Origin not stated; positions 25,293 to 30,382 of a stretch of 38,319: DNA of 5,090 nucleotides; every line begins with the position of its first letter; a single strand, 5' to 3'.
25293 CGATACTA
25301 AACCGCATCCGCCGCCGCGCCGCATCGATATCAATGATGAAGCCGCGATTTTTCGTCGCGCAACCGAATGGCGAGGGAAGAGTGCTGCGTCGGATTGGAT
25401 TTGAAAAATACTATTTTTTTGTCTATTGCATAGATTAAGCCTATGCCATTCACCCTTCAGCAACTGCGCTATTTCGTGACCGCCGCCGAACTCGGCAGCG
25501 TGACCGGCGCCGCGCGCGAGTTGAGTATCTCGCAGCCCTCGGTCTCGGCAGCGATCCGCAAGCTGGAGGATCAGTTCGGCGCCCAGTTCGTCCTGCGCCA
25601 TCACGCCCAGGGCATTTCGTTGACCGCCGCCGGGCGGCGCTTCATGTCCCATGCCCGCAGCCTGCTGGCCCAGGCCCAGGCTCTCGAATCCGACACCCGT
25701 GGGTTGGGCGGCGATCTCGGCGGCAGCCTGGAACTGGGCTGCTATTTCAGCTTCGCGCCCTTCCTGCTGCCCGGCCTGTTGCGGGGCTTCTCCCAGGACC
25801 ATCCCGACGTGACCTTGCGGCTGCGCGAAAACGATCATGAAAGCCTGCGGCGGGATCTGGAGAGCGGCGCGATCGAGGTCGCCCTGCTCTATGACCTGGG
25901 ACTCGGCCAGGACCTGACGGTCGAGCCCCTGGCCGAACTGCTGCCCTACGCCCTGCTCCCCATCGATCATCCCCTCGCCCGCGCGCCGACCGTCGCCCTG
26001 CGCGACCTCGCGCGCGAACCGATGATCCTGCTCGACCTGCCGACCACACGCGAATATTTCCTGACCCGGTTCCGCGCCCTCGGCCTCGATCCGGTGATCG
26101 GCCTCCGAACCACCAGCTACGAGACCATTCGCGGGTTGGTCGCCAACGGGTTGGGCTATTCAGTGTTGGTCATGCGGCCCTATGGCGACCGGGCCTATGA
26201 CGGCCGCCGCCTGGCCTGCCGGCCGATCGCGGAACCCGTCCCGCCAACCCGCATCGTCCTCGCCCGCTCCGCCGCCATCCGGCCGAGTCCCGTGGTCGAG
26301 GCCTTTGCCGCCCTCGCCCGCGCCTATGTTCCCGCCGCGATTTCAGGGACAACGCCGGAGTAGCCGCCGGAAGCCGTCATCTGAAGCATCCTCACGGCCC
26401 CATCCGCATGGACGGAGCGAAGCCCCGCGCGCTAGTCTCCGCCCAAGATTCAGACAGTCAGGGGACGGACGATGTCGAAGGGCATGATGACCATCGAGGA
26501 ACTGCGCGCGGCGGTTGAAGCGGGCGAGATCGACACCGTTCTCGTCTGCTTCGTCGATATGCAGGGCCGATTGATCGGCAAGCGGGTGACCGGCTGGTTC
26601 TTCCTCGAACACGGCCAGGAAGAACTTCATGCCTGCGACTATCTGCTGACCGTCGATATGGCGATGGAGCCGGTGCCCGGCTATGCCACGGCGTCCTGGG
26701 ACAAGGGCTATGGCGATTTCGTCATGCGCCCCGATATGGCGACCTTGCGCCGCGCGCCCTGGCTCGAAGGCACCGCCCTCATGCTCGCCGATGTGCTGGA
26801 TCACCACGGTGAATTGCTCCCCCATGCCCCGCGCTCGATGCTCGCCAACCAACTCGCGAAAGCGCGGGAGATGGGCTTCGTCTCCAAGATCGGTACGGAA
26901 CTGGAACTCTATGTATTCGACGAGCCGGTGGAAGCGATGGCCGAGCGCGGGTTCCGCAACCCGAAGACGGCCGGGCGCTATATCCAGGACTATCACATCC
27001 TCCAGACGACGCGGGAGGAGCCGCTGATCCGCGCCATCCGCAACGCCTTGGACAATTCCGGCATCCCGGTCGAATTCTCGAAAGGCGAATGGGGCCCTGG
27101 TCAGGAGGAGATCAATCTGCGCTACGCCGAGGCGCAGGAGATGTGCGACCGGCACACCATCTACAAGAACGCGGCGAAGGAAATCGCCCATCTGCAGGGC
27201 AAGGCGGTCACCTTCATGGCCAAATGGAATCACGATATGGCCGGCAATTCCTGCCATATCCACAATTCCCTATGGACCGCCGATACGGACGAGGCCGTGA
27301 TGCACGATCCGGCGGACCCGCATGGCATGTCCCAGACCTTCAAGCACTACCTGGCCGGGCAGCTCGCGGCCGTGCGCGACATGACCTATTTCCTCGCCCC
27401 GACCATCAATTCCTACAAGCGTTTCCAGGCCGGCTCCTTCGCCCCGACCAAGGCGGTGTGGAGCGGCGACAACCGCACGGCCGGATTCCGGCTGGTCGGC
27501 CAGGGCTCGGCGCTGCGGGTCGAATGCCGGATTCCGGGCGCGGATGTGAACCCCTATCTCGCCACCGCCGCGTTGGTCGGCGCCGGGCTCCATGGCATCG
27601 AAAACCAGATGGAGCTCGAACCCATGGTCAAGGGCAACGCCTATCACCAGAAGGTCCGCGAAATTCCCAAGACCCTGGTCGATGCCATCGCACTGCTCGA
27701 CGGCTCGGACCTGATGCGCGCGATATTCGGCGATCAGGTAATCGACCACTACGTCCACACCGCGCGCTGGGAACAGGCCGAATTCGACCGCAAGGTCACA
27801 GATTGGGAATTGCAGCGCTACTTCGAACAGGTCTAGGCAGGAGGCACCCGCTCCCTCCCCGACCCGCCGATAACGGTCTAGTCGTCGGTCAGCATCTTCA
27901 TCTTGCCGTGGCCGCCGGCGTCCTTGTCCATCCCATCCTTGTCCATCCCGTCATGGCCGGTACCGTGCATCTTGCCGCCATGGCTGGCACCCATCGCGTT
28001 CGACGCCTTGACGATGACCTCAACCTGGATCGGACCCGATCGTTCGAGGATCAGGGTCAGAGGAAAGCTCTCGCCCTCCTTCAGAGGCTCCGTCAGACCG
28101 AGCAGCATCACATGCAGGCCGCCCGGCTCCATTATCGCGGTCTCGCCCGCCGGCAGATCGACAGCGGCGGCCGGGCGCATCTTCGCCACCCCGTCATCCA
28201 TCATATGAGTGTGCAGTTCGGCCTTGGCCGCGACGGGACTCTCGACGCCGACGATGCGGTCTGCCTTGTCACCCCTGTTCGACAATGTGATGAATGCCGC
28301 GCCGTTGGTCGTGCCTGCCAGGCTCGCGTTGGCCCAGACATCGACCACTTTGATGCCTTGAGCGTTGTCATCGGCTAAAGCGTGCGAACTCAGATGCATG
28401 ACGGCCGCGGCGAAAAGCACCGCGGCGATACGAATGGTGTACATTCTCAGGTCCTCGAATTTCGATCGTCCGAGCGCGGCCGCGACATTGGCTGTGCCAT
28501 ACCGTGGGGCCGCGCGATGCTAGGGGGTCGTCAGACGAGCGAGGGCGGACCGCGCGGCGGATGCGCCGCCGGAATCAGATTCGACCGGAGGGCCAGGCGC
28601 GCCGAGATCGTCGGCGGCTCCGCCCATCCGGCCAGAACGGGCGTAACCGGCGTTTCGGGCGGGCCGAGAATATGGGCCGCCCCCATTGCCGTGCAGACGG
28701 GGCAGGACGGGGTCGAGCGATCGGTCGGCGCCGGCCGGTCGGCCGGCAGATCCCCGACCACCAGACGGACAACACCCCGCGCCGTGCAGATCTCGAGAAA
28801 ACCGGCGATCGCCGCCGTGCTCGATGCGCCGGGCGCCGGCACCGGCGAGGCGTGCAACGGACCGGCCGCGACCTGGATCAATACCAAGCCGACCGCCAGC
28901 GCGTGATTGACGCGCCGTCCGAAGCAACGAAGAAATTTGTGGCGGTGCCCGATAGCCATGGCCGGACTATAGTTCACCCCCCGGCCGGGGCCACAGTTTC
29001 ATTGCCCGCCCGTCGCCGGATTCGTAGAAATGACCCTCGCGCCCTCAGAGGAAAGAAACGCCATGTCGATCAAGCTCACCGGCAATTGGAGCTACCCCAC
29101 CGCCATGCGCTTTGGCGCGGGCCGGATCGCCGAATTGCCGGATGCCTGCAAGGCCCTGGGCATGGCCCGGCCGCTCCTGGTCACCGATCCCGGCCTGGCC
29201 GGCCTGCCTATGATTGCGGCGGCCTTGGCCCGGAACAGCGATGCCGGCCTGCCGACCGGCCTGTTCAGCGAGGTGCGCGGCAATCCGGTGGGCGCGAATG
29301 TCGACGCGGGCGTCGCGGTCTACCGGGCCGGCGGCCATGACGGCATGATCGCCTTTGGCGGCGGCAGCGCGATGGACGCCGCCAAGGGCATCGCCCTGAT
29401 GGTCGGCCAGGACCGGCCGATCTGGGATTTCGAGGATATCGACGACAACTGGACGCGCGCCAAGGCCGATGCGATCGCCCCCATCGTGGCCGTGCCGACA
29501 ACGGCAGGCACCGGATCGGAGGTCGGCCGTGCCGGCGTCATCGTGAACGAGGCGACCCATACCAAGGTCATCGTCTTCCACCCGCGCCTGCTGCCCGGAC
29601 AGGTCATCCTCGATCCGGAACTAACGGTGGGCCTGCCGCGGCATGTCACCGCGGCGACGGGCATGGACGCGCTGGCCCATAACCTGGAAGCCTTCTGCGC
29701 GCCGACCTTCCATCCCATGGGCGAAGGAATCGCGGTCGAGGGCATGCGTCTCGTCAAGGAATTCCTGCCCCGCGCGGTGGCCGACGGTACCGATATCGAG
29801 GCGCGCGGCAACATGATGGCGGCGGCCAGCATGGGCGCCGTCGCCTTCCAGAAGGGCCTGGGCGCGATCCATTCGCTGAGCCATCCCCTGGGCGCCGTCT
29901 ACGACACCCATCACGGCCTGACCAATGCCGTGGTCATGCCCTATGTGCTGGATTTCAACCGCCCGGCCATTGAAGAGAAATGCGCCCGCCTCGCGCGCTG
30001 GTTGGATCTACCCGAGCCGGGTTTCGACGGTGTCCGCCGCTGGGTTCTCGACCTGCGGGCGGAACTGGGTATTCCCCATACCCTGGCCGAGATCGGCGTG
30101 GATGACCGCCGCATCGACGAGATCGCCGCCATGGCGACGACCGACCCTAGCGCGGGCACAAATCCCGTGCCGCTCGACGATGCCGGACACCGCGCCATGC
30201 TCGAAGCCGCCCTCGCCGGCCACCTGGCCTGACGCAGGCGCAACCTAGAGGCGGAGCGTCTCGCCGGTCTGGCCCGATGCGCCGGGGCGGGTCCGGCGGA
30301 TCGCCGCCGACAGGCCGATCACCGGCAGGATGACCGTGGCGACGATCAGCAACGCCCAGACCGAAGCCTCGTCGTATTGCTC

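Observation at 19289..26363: Two tandem HpaB-like oxygenase + RidA modules flanking a DUF1028 Ntn-hydrolase, with an MFS transporter and divergent LysR: an unassigned catabolic operon with no flavin reductase in cis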

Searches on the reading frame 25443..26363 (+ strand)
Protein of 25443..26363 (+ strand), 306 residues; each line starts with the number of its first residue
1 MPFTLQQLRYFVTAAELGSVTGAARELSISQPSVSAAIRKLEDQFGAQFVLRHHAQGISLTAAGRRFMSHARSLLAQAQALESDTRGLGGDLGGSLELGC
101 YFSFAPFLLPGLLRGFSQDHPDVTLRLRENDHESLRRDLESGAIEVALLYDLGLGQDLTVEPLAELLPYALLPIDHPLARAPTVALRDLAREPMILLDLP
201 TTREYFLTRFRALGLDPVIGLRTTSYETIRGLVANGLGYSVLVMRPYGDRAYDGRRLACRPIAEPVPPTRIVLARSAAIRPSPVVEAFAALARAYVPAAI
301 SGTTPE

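Call 3: search_protein_families(library=pfam, proteins=[window:25443-26363:+])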
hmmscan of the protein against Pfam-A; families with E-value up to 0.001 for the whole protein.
window:25443-26363:+ (306 aa): 2 families
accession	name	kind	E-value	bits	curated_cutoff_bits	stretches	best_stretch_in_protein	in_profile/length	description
PF03466.25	LysR_substrate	-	6.5e-40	137.2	28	1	91-294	3-206/209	LysR substrate binding domain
PF00126.33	HTH_1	-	3.8e-20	72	26.6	1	5-65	1-60/60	Bacterial regulatory helix-turn-helix protein, lysR family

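Call 4: search_protein_families(library=ncbifam, proteins=[window:25443-26363:+])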
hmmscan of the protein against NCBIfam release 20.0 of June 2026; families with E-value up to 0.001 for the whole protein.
window:25443-26363:+ (306 aa): 50 families (the best 25 are shown)
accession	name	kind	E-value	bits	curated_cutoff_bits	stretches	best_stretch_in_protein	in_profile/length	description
NF053705.1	TransRegGltCGpos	equivalog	6.1e-32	111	350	1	5-242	3-241/300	glutamate biosynthesis transcriptional regulator GltC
TIGR03339.1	phn_lysR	subfamily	1.5e-31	109.7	341.1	1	7-250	1-241/279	aminoethylphosphonate catabolism associated LysR family transcriptional regulator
NF045775.1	acetoin_reg_AlsR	exception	4.9e-31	108.3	430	1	5-242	3-242/290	acetoin biosynthesis transcriptional regulator AlsR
NF040786.1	LysR_Sec_metab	equivalog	2.3e-29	102.3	250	1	5-288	3-290/298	selenium metabolism-associated LysR family transcriptional regulator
NF008416.0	PRK11242.1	equivalog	3.1e-29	102.2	277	1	5-295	3-290/300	transcriptional regulator CynR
NF007307.0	PRK09791.1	equivalog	4.9e-28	98.1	336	1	4-295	6-296/302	LysR family transcriptional regulator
NF047520.1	trans_act_CidR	equivalog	3.7e-27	95.3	415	1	5-242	3-240/292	cidABC operon transcriptional activator CidR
TIGR02424.1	TF_pcaQ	equivalog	1.6e-24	86.3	303.8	1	5-196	5-197/300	pca operon transcription factor PcaQ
NF008361.0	PRK11151.1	equivalog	2.4e-24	86.1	329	1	5-293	3-287/305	DNA-binding transcriptional regulator OxyR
NF009326.0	PRK12681.1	equivalog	9.5e-24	84.4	436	1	4-243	2-244/324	HTH-type transcriptional regulator CysB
NF009327.0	PRK12684.1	subfamily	2.7e-23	82.7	402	1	4-250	2-251/313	CysB family HTH-type transcriptional regulator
NF045990.1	TransRegCbbRRhodb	equivalog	2.7e-23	82.5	450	1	4-250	7-255/304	LysR family regulator CbbR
NF007385.0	PRK09906.1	equivalog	2.8e-23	82.5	356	1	5-276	3-272/296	DNA-binding transcriptional regulator HcaR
NF008410.0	PRK11233.1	equivalog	5.9e-23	81.5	309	1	5-242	3-238/305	nitrogen assimilation transcriptional regulator NAC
NF007439.0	PRK09986.1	equivalog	1.3e-22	80.6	290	1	4-242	8-249/296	LysR family transcriptional regulator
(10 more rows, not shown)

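Call 66: search_solved_structures(query=window:25443-26363:+, max_evalue=1e-10)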
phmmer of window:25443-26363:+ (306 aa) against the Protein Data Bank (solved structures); distinct sequences matched with E-value up to 1e-10: 32.
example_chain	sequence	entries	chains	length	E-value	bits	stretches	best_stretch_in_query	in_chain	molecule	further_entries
3fzv_A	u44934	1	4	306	3.2e-71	243.5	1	3-274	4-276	Probable transcriptional regulator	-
6m5f_A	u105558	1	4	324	4e-71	243.2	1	3-274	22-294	Probable transcriptional regulator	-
2ql3_A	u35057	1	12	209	2.4e-36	129.1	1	90-288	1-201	Probable transcriptional regulator, LysR family protein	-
4x6g_A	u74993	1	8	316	2.2e-28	102.9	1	3-289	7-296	OxyR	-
4gwo_A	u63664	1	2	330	2.5e-23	86.3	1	4-245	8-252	HTH-type transcriptional regulator CysB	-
6g4r_B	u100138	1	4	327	3.4e-23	85.9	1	4-243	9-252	Hydrogen peroxide-inducible genes activator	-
6g1b_B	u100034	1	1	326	3.5e-23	85.9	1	4-243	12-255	Hydrogen peroxide-inducible genes activator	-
6g1d_C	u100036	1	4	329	3.5e-23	85.9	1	4-243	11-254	Hydrogen peroxide-inducible genes activator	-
6g1b_J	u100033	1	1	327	3.5e-23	85.9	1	4-243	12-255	Hydrogen peroxide-inducible genes activator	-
3fxq_A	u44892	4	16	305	4.2e-23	85.6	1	4-290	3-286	LysR type regulator of tsaMBCD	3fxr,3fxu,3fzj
1al3_A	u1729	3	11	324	6.7e-23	84.9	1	4-244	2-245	CYS REGULON TRANSCRIPTIONAL ACTIVATOR CYSB | HTH-type transcriptional regulator CysB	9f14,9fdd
7w06_A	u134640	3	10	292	1.3e-19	74.2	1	5-288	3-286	Transcriptional regulator, LysR family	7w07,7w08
8h3v_S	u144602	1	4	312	8.8e-19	71.4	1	5-277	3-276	NtcB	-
5y2v_A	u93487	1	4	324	1.7e-18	70.5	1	2-245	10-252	Rubisco operon transcriptional regulator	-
2h98_A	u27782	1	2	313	5.3e-15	59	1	5-242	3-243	HTH-type transcriptional regulator catM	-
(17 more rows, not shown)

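Call 68: search_solved_structures(query=window:25443-26363:+, max_evalue=1e-60, show_alignments=2)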
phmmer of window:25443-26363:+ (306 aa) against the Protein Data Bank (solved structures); distinct sequences matched with E-value up to 1e-60: 2.
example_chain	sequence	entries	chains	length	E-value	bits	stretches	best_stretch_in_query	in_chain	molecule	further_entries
3fzv_A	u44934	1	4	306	3.2e-71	243.5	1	3-274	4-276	Probable transcriptional regulator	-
6m5f_A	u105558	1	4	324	4e-71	243.2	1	3-274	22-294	Probable transcriptional regulator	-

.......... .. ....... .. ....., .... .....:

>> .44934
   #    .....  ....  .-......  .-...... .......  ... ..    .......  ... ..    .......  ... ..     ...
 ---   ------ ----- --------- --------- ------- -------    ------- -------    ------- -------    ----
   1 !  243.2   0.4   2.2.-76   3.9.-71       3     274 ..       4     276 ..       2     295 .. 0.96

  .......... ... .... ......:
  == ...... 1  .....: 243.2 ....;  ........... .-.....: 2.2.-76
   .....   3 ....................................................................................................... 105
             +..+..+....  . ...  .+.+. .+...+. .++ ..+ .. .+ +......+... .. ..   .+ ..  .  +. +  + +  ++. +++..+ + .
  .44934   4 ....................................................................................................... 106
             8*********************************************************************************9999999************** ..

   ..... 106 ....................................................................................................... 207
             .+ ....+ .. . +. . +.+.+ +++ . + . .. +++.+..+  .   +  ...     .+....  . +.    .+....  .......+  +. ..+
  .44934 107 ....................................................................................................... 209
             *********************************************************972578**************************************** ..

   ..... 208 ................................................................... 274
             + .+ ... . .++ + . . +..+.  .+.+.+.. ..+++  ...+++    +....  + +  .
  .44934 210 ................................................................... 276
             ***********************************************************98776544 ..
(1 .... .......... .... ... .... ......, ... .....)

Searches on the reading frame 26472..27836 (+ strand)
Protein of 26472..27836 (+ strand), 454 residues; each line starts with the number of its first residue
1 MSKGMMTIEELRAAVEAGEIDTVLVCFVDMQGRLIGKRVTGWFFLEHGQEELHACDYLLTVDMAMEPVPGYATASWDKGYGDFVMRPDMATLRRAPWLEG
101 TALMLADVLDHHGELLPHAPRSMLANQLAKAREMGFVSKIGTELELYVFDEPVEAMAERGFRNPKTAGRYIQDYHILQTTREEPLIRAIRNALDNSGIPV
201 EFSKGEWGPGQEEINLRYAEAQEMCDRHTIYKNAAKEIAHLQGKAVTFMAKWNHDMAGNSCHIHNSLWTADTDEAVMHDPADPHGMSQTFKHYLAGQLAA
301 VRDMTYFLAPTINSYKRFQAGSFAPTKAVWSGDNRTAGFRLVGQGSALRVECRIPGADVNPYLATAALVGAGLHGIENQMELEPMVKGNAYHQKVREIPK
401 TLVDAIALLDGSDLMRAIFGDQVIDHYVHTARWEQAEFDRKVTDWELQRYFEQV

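Call 3: search_protein_families(library=pfam, proteins=[window:26472-27836:+])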
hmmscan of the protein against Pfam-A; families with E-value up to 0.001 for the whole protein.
window:26472-27836:+ (454 aa): 1 family
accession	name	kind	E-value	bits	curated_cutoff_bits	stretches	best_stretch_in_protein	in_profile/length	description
PF00120.29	Gln-synt_C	-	3.4e-97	326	24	1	119-450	3-344/344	Glutamine synthetase, catalytic domain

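Call 4: search_protein_families(library=ncbifam, proteins=[window:26472-27836:+])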
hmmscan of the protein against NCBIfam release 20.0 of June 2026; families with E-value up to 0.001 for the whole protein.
window:26472-27836:+ (454 aa): 4 families
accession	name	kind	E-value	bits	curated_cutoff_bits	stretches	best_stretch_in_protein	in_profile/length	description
TIGR03105.1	gln_synth_III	equivalog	1.7e-71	241.1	469.6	1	69-451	45-434/435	type III glutamate--ammonia ligase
TIGR00653.1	GlnA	equivalog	3.9e-68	230.3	429.15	1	81-451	61-461/462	type I glutamate--ammonia ligase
NF045547.1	GGputSyn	equivalog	1.2e-56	192.3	650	1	9-446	3-438/438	gamma-glutamylputrescine synthetase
NF007006.0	PRK09469.1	equivalog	2.7e-29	102.1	845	1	192-450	199-466/469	glutamate--ammonia ligase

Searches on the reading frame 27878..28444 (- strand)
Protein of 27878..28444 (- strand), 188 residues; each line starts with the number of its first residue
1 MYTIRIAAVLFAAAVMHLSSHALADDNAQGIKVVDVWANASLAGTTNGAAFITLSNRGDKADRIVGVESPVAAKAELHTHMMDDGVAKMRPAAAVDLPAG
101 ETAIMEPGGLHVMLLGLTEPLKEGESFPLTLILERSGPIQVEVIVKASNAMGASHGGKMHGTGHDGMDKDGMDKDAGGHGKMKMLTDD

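Call 16: search_protein_families(library=pfam, proteins=[window:27878-28444:-])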
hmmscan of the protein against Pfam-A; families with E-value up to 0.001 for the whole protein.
window:27878-28444:- (188 aa): 1 family
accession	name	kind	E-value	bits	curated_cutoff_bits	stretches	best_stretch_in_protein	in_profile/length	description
PF04314.18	PCuAC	-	6.3e-38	129.4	29.4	1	34-141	2-109/109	Copper chaperone PCu(A)C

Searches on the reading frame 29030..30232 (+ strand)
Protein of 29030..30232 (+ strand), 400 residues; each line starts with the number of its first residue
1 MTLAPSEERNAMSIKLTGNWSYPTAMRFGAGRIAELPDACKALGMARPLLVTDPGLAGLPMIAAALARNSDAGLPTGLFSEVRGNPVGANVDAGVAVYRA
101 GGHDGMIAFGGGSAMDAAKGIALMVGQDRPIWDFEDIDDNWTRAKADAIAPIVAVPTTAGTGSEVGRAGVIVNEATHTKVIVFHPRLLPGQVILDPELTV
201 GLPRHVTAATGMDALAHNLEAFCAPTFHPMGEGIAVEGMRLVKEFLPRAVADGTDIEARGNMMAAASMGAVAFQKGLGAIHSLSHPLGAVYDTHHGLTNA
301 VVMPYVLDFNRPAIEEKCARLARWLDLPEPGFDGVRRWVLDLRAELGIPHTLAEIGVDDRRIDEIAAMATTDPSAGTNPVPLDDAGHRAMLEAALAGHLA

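Call 17: search_protein_families(library=pfam, proteins=[window:29030-30232:+])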
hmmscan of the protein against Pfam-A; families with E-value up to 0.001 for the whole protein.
window:29030-30232:+ (400 aa): 3 families
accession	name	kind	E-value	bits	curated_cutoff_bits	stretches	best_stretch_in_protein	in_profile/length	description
PF00465.25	Fe-ADH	-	1.4e-45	155.3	31.3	1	23-196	1-168/168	Iron-containing alcohol dehydrogenase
PF25137.1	ADH_Fe_C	-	2.6e-41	141.9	27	1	207-394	1-193/194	Fe-containing alcohol dehydrogenase family, C-terminal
PF13685.12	Fe-ADH_2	-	0.0001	22.7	28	1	28-123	2-95/149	Iron-containing alcohol dehydrogenase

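Call 33: search_protein_families(library=ncbifam, max_evalue=1e-10, proteins=[window:29030-30232:+])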
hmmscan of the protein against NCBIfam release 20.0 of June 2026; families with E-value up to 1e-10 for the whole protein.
window:29030-30232:+ (400 aa): 14 families
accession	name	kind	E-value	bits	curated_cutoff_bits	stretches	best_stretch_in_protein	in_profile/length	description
NF058672.1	4HyButDHCUPNE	equivalog_domain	3e-108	362.4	500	1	21-394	5-377/378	4-hydroxybutyrate dehydrogenase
NF053866.1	CholDhdGbsBBac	equivalog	4.2e-78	262.7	550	1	20-392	12-388/392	choline dehydrogenase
NF041833.1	Fe_ADH_ErcA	equivalog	4.9e-77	259.6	550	1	28-387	13-374/382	alcohol dehydrogenase-like regulatory protein ErcA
TIGR02638.1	lactal_redase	equivalog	2.7e-76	256.8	523.15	1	27-381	11-369/379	lactaldehyde reductase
NF007911.0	PRK10624.1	equivalog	2.2e-67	227.7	537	1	27-380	12-367/382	lactaldehyde reductase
NF010378.0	PRK13805.1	equivalog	3.3e-58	197.3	951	1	26-379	465-848/872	bifunctional acetaldehyde-CoA/alcohol dehydrogenase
NF011998.0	PRK15454.1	equivalog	1.9e-57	194.8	556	1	19-379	23-379/395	ethanolamine utilization ethanol dehydrogenase EutG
NF050025.1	SulfAcetaldRedSarD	equivalog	7.5e-55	186.3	700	1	28-367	13-356/385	sulfoacetaldehyde reductase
NF007363.0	PRK09860.1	equivalog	2.7e-54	184.8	581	1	28-383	14-371/383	L-threonine dehydrogenase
TIGR04266.1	NDMA_methanol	equivalog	8.6e-46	156.6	625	1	22-333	16-326/420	NDMA-dependent methanol dehydrogenase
TIGR03405.1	Phn_Fe-ADH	equivalog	6.4e-45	153.5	423.7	1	23-368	4-342/355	iron-containing alcohol dehydrogenase PsrA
NF011717.0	PRK15138.1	equivalog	3.4e-21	75.8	645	1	22-323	8-309/387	alcohol dehydrogenase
NF041822.1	daptide_DH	equivalog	5.8e-14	51.7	300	1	50-211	5-164/363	daptide-type RiPP biosynthesis dehydogenase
NF006941.0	PRK09423.1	subfamily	1.9e-11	43.4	336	0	27-126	12-108/367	glycerol dehydrogenase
